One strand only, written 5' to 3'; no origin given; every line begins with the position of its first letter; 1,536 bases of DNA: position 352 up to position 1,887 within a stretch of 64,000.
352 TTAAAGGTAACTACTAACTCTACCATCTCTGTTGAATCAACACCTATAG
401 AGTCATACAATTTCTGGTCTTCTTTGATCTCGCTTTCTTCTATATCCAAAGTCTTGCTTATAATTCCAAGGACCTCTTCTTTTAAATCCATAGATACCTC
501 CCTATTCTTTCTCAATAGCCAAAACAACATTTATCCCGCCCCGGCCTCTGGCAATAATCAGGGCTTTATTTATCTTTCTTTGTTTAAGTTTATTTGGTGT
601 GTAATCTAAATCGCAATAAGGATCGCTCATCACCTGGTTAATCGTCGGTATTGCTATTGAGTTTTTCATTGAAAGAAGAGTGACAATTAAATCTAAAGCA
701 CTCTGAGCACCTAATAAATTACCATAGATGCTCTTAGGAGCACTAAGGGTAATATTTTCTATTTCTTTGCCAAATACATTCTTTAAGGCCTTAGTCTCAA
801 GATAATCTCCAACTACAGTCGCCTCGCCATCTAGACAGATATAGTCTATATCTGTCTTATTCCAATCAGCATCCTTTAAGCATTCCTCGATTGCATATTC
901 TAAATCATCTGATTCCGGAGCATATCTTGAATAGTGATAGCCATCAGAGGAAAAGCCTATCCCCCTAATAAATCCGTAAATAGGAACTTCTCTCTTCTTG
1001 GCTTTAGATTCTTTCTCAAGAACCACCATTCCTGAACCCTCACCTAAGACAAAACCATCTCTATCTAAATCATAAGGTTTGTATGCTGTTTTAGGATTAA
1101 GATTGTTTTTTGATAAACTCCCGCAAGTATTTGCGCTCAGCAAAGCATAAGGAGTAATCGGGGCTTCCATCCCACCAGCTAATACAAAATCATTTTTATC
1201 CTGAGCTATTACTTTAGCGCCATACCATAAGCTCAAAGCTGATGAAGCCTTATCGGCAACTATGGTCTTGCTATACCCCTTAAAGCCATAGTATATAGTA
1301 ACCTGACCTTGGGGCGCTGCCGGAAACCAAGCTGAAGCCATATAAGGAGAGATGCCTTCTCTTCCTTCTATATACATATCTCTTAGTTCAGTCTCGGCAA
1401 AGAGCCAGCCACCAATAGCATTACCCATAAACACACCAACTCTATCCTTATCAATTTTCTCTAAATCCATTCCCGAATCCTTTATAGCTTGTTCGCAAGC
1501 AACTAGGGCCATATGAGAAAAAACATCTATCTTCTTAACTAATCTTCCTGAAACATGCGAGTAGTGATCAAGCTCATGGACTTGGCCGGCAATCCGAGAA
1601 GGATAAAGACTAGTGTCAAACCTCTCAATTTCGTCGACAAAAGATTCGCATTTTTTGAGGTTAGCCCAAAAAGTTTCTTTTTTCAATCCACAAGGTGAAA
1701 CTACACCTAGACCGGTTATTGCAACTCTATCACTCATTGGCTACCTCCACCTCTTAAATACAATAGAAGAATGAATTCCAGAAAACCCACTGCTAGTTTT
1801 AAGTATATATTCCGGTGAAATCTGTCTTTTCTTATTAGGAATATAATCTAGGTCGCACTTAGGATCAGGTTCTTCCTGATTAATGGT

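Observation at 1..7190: Compact ACP-dependent KS/CLF (type II PKS-like) operon with a non-canonical accessory gene set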

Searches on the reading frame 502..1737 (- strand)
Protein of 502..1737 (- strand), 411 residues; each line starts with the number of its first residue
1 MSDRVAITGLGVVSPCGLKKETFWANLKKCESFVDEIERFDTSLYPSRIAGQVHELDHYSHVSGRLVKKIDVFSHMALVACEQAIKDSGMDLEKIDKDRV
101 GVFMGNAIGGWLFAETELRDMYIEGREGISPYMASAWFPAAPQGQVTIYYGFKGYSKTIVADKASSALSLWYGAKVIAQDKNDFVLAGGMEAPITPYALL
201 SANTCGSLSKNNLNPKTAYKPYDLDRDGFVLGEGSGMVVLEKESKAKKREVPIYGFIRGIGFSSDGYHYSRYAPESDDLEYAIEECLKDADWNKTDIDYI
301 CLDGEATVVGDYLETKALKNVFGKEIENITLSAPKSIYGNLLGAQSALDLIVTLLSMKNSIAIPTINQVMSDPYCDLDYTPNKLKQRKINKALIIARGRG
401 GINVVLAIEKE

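Call 3: search_protein_families(library=pfam, proteins=[window:502-1737:-], max_evalue=0.01)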
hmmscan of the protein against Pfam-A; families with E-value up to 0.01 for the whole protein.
window:502-1737:- (411 aa): 2 families
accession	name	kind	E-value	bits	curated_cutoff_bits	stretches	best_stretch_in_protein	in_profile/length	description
PF00109.32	ketoacyl-synt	-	1.8e-43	149.4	20.8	1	3-246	2-252/252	Beta-ketoacyl synthase, N-terminal domain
PF02801.28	Ketoacyl-synt_C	-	1.9e-24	86.4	20.8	1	254-367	1-117/119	Beta-ketoacyl synthase, C-terminal domain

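Call 4: search_protein_families(library=ncbifam, proteins=[window:502-1737:-], max_evalue=0.01)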
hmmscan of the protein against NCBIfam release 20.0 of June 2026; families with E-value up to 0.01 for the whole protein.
window:502-1737:- (411 aa): 21 families
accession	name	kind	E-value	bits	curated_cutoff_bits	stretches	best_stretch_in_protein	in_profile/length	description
TIGR03150.1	fabF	equivalog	4.7e-110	368.1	493.75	1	4-408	2-406/407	beta-ketoacyl-ACP synthase II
NF005589.0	PRK07314.1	subfamily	6.7e-105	351.2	387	1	2-410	3-411/413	beta-ketoacyl-ACP synthase II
NF006274.0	PRK08439.1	equivalog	1.7e-79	267.5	621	1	4-409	3-404/406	beta-ketoacyl-ACP synthase II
NF004970.0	PRK06333.1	subfamily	7.6e-79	265.5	525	1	2-407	3-418/424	beta-ketoacyl-ACP synthase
NF006434.0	PRK08722.1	equivalog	3.6e-71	240.2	759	1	3-408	4-411/414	beta-ketoacyl-ACP synthase II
NF005076.0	PRK06501.1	equivalog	4.7e-60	203.6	629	2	147-410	159-422/425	beta-ketoacyl-ACP synthase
NF006587.0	PRK09116.1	equivalog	5.6e-57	193.3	470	1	3-409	2-405/408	beta-ketoacyl-ACP synthase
NF005916.1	PRK07910.1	equivalog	3.5e-55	187.6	560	1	4-409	13-416/418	KasA/KasB family beta-ketoacyl-ACP synthase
NF005935.0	PRK07967.1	equivalog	6.9e-55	186.5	630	1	4-410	3-403/406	beta-ketoacyl-ACP synthase I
NF005490.0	PRK07103.1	equivalog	1.5e-54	185.6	445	1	2-410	3-412/414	polyketide beta-ketoacyl:acyl carrier protein synthase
NF004618.0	PRK05952.1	equivalog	3.4e-50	171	455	1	5-410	4-382/384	beta-ketoacyl-ACP synthase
NF006618.0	PRK09185.1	subfamily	1.3e-41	142.9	407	1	3-409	3-391/394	beta-ketoacyl-ACP synthase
NF058662.1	cispenta_AmcF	equivalog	6.3e-36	124.1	325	1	165-409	131-368/369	cispentacin biosynthesis acyltransferase subunit AmcF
NF040607.1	mycolic_Pks13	equivalog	2.8e-28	98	2100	1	61-383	176-490/1680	polyketide synthase Pks13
NF045894.1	PKS_plus_SDR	equivalog_domain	6.7e-27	93.6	1740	1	62-366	79-374/1515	type I polyketide synthase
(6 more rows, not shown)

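Call 6: find_encoding_contigs(protein=window:502-1737:-, flank=10000, max_places=6)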
Protein window:502-1737:- (411 aa): no gene with exactly this product is on record in the collection.

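Call 8: find_homologous_proteins(query=window:502-1737:-, max_evalue=1e-20)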
Query window:502-1737:- (411 aa): 6548 proteins with E <= 1e-20 among 8000 candidates; the best 120 are listed.
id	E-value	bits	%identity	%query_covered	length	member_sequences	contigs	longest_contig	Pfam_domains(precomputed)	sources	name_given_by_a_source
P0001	3.9e-261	884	94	100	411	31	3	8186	PF00109.33,PF02801.29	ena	-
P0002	2.2e-254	861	90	100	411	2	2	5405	PF00109.33,PF02801.29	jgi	-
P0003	1.1e-249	846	88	100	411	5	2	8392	PF00109.33,PF02801.29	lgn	-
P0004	5.0e-248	841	88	100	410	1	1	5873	PF00109.33,PF02801.29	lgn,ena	-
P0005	2.1e-244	829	88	100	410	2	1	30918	PF00109.33,PF02801.29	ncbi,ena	-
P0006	4.3e-244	828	87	100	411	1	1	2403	PF00109.33,PF02801.29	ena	-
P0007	1.3e-239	813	86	100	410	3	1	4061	PF00109.33,PF02801.29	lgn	-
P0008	3.9e-238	808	84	100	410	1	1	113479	PF00109.33,PF02801.29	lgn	-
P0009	4.6e-231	785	82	100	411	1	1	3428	PF00109.33,PF02801.29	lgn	-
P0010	1.3e-230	783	82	100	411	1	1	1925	PF00109.33,PF02801.29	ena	-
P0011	3.2e-230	782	83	100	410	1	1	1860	PF00109.33,PF02801.29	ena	-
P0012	4.3e-230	781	83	100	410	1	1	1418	PF00109.33,PF02801.29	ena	-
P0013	1.3e-229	780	81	100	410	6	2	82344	PF00109.33,PF02801.29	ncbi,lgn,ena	-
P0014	1.5e-229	780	81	100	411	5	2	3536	PF00109.33,PF02801.29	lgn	-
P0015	2.1e-229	779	82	100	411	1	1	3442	PF00109.33,PF02801.29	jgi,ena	-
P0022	2.9e-226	769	80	100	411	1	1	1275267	PF00109.33,PF02801.29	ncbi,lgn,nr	ncbi:MAG: beta-ketoacyl-[acyl-carrier-protein] synthase family protein [Candidatus Omnitrophota bact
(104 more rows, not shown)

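Call 9: find_encoding_contigs(protein=P0008, flank=10000, max_places=2)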
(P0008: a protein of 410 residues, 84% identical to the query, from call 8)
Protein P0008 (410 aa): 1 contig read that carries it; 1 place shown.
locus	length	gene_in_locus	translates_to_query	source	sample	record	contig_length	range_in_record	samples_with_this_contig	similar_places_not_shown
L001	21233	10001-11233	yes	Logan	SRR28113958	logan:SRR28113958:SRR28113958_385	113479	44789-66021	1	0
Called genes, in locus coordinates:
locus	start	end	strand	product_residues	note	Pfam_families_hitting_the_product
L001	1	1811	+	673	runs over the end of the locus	PF07238:PilZ (weak)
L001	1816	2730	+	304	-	PF00025:Arf, PF01926:MMR_HSR1, PF02421:FeoB_N, PF03193:RsgA_GTPase (weak), PF04548:AIG1, PF00009:GTP_EFTU, PF00350:Dynamin_N (weak), PF07650:KH_2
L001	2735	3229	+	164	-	PF00881:Nitroreductase, PF14512:TM1586_NiRdase (weak)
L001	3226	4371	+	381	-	PF05958:tRNA_U5-meth_tr, PF02475:TRM5-TYW2_MTfase (weak), PF03602:Cons_hypoth95 (weak), PF05175:MTS (weak), PF09445:Methyltransf_15 (weak), PF13847:Methyltransf_31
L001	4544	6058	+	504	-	PF00501:AMP-binding, PF13193:AMP-binding_C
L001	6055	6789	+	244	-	PF01048:PNP_UDP_1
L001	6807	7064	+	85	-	PF11084:DUF2621 (weak)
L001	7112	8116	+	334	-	PF02558:ApbA, PF08546:ApbA_C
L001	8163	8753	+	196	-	-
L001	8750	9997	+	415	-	PF00109:ketoacyl-synt, PF02801:Ketoacyl-synt_C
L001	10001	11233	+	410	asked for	PF00109:ketoacyl-synt, PF02801:Ketoacyl-synt_C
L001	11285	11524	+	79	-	PF23297:ACP_SdgA_C (weak), PF00550:PP-binding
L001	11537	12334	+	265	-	PF04199:Cyclase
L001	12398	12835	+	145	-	PF10604:Polyketide_cyc2 (weak), PF03364:Polyketide_cyc (weak)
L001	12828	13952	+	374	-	PF07690:MFS_1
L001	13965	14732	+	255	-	PF00106:adh_short, PF08659:KR, PF01370:Epimerase, PF02719:Polysacc_synt_2 (weak), PF03435:Sacchrp_dh_NADP (weak), PF13460:NAD_binding_10, PF13561:adh_short_C2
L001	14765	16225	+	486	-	PF02310:B12-binding, PF04055:Radical_SAM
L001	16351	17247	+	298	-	PF04909:Amidohydro_2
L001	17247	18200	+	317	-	PF01008:IF-2B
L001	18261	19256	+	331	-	PF00596:Aldolase_II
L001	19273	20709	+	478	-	PF00171:Aldedh, PF05893:LuxC (faint)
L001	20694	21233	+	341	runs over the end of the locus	PF21016:RlmN_N, PF04055:Radical_SAM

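Call 10: find_encoding_contigs(protein=P0022, flank=10000, max_places=2)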
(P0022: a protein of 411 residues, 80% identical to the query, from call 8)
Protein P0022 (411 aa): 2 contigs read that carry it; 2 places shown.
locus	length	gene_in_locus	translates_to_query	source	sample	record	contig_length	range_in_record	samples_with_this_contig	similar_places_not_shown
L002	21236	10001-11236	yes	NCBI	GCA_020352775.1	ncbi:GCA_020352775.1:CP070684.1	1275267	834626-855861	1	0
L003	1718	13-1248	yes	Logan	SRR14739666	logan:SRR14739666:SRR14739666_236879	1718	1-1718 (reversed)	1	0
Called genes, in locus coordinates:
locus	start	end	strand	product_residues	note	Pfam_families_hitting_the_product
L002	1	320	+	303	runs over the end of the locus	PF02445:NadA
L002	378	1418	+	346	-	PF01171:ATP_bind_3 (faint), PF02540:NAD_synthase, PF03054:tRNA_Me_trans, PF06508:QueC (weak), PF20259:tRNA_Me_trans_M, PF20258:tRNA_Me_trans_C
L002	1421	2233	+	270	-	-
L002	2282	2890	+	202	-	PF03425:CBM_11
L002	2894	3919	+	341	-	PF15887:Peptidase_Mx (weak)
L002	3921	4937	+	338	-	PF02655:ATP-grasp_3, PF07478:Dala_Dala_lig_C, PF13535:ATP-grasp_4 (faint)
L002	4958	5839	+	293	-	PF01501:Glyco_transf_8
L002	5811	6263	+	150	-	PF00571:CBS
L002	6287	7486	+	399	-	PF00817:IMS, PF11798:IMS_HHH, PF21999:IMS_HHH_1 (weak), PF11799:IMS_C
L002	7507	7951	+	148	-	PF00730:HhH-GPD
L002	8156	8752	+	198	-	-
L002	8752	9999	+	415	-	PF00109:ketoacyl-synt, PF02801:Ketoacyl-synt_C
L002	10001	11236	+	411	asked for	PF00109:ketoacyl-synt, PF02801:Ketoacyl-synt_C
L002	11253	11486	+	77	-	PF00550:PP-binding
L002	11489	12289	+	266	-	PF04199:Cyclase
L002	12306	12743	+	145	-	PF10604:Polyketide_cyc2, PF03364:Polyketide_cyc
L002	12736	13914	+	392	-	PF07690:MFS_1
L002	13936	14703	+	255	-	PF00106:adh_short, PF08659:KR, PF01370:Epimerase, PF03435:Sacchrp_dh_NADP (weak), PF13460:NAD_binding_10, PF13561:adh_short_C2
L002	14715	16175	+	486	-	PF02310:B12-binding, PF04055:Radical_SAM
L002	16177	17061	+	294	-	PF04909:Amidohydro_2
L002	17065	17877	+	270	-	PF01063:Aminotran_4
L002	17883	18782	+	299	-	PF01008:IF-2B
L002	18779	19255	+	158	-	PF01008:IF-2B (weak)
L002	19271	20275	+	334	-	PF00596:Aldolase_II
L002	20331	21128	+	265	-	PF01791:DeoC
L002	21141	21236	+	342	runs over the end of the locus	PF08240:ADH_N, PF16912:Glu_dehyd_C (weak), PF00107:ADH_zinc_N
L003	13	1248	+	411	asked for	PF00109:ketoacyl-synt, PF02801:Ketoacyl-synt_C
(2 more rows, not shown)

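Call 12: search_solved_structures(query=window:502-1737:-, max_evalue=1e-20, show_alignments=0)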
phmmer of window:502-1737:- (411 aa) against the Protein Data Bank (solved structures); distinct sequences matched with E-value up to 1e-20: 77 (the best 60 are shown).
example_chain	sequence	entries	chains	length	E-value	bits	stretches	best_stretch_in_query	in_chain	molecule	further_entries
3o04_A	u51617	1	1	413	4.7e-81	275.8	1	4-408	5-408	beta-keto-acyl carrier protein synthase II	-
5sxo_A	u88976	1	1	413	9e-81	274.8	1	4-408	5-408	3-oxoacyl-[acyl-carrier-protein] synthase 2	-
2gqd_A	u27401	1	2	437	7.9e-78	265.1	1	3-410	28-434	3-oxoacyl-[acyl-carrier-protein] synthase 2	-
4ls5_A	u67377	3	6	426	1.8e-75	257.4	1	3-410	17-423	3-oxoacyl-[acyl-carrier-protein] synthase 2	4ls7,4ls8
4r8e_A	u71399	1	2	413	3.4e-75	256.5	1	3-408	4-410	3-oxoacyl-[acyl-carrier-protein] synthase 2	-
4ls6_A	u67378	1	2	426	6.3e-75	255.6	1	3-410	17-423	3-oxoacyl-[acyl-carrier-protein] synthase 2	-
4qav_A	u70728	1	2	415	1.7e-74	254.2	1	3-408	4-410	3-oxoacyl-[acyl-carrier-protein] synthase 2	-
1j3n_A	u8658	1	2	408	2e-73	250.7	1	4-409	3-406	3-oxoacyl-(acyl-carrier protein) synthase II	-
2gfv_A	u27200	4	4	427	1.5e-72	247.8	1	4-406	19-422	3-oxoacyl-[acyl-carrier-protein] synthase 2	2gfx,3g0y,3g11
9lpl_A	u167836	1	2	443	1.7e-72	247.6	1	4-407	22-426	3-oxoacyl-[acyl-carrier-protein] synthase 2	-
3hnz_A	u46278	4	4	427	2.5e-72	247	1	4-406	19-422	3-oxoacyl-[acyl-carrier-protein] synthase 2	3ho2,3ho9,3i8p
6okg_A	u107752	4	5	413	4e-72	246.4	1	3-406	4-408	3-oxoacyl-[acyl-carrier-protein] synthase 2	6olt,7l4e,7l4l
1b3n_A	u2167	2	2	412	4.6e-72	246.2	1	4-406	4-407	PROTEIN (KETOACYL ACYL CARRIER PROTEIN SYNTHASE 2) | BETA-KETOACYL ACP SYNTHASE II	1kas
2gfw_A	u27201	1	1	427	5e-72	246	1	4-406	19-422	3-oxoacyl-[acyl-carrier-protein] synthase 2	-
2gfy_A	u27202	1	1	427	3.4e-71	243.3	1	4-406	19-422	3-oxoacyl-[acyl-carrier-protein] synthase 2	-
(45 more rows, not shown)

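Call 15: search_solved_structures(query=window:502-1737:-, max_evalue=1e-78, show_alignments=1)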
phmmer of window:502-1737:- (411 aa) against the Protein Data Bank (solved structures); distinct sequences matched with E-value up to 1e-78: 2.
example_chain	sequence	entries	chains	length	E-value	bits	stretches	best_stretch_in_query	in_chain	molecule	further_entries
3o04_A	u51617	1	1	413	4.7e-81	275.8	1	4-408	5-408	beta-keto-acyl carrier protein synthase II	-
5sxo_A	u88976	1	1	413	9e-81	274.8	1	4-408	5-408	3-oxoacyl-[acyl-carrier-protein] synthase 2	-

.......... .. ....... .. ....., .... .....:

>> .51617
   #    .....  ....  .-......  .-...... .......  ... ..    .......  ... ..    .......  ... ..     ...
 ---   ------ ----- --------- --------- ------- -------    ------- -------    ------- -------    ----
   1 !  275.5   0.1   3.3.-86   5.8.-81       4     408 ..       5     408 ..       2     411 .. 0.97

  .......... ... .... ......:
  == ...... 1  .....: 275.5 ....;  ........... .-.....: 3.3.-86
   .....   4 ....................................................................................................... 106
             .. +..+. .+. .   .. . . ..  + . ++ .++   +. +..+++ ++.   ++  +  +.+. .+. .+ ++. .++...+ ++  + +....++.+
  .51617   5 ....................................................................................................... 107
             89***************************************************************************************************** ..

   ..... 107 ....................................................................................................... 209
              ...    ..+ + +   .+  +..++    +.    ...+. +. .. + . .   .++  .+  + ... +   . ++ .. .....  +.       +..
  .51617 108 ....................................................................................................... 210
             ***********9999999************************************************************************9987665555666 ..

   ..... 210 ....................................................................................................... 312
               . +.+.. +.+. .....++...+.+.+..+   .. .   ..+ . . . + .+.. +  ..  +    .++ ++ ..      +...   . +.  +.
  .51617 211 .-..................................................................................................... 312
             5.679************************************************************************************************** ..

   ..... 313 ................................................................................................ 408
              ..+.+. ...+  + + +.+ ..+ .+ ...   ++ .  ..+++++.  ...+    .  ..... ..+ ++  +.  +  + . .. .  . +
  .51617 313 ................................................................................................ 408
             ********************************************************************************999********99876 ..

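Call 23: find_related_loci(query=A1, collection=genome_contigs, flank=10000)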
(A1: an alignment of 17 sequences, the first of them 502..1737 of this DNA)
Query A1 (411 aa) in genome_contigs; peptide patterns used: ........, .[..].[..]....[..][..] (x = any residue, [..] = any of these).
195 stretches matched a pattern; 78 encode a relative of the query (tblastn E <= 1e-3); 77 distinct loci.
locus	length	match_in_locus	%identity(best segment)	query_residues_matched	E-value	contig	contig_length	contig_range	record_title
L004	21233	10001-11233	93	1-411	0e+0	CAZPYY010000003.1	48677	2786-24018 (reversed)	MAG TPA_asm: uncultured Planctomycetia bacterium isolate binchicken_co330_156 genome assembly, contig: NODE_710_length_4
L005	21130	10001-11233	91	1-411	0e+0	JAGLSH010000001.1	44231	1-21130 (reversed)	MAG: Candidatus Omnitrophota bacterium isolate RS_9_46 ROV157_9.bin.46.fa_1, whole genome shotgun sequence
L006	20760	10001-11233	91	1-411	0e+0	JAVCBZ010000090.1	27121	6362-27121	MAG: Candidatus Susulua stagnicola isolate MAG_3300035698_1005 Ga0374944_004547, whole genome shotgun sequence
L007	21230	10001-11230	87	1-410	0e+0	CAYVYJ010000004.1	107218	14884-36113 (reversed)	MAG TPA_asm: uncultured Planctomycetia bacterium isolate SRP167671_co1_67 genome assembly, contig: NODE_144_length_10721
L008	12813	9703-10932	87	1-410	0e+0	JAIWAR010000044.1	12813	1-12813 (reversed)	MAG: Methanosarcinales archaeon isolate SFP3_US_05_3 NODE_1565_length_12813_cov_5.141968, whole genome shotgun sequence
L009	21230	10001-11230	81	1-410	0e+0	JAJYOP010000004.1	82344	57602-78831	MAG: bacterium isolate DBS2-5.bin57 NODE_149_length_82344_cov_4.176618, whole genome shotgun sequence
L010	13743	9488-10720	81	1-411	0e+0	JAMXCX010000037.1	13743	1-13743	MAG: Candidatus Omnitrophota bacterium isolate MohnsGC05_bin006 NODE_37_length_13743_cov_18.653886, whole genome shotgun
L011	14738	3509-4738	80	1-410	0e+0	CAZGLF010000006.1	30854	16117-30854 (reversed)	MAG TPA_asm: uncultured Planctomycetia bacterium isolate SRP141376_co2_388 genome assembly, contig: NODE_3208_length_308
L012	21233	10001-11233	82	1-411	0e+0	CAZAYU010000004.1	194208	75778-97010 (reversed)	MAG TPA_asm: uncultured Planctomycetia bacterium isolate binchicken_co49_31 genome assembly, contig: NODE_7_length_19420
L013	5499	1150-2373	80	3-410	0e+0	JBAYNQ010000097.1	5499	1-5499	MAG: Candidatus Omnitrophota bacterium isolate SO_2016_LW1_69 scaffold24050_LW64-88_2016, whole genome shotgun sequence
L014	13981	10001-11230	81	1-410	0e+0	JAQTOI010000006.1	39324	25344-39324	MAG: Candidatus Omnitrophota bacterium isolate STA_84 NODE_1991_length_39324_cov_4.474781_Sandtown_A, whole genome shotg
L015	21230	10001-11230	80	1-410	0e+0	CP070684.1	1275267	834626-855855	MAG: Candidatus Omnitrophota bacterium isolate bin66 chromosome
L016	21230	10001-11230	80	1-410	0e+0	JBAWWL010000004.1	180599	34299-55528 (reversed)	MAG: Candidatus Omnitrophota bacterium isolate ELA036 MAG036_4, whole genome shotgun sequence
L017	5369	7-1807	80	1-410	0e+0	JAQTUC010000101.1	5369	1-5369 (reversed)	MAG: Candidatus Omnitrophota bacterium isolate STB_55 NODE_48295_length_5369_cov_2.457459_Sandtown_B, whole genome shotg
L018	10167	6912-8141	80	1-410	0e+0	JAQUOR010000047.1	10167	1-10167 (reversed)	MAG: Candidatus Omnitrophota bacterium isolate STD1_205 NODE_19099_length_10167_cov_3.018825_Sandtown_D1, whole genome s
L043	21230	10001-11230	72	1-410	0e+0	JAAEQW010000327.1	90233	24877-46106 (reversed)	MAG: Candidatus Omnitrophota bacterium isolate Gpa_28 GpaG_CONTIG4756913, whole genome shotgun sequence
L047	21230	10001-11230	72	1-410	0e+0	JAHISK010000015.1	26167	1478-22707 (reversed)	MAG: Candidatus Omnitrophota bacterium isolate MM_PC_MetaG.mb.171 MM_PC_MetaG.mb.171_k141_186607, whole genome shotgun s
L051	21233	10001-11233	94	1-411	0e+0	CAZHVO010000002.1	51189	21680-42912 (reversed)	MAG TPA_asm: uncultured Planctomycetia bacterium isolate SRP178699_co2_518 genome assembly, contig: NODE_186_length_5118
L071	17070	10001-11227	53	1-409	3e-147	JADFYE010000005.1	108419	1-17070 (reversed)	MAG: Candidatus Omnitrophota bacterium isolate nDJH6bin14 nDJH6_bin14_NODE_5_length_108419_cov_6.797917, whole genome sh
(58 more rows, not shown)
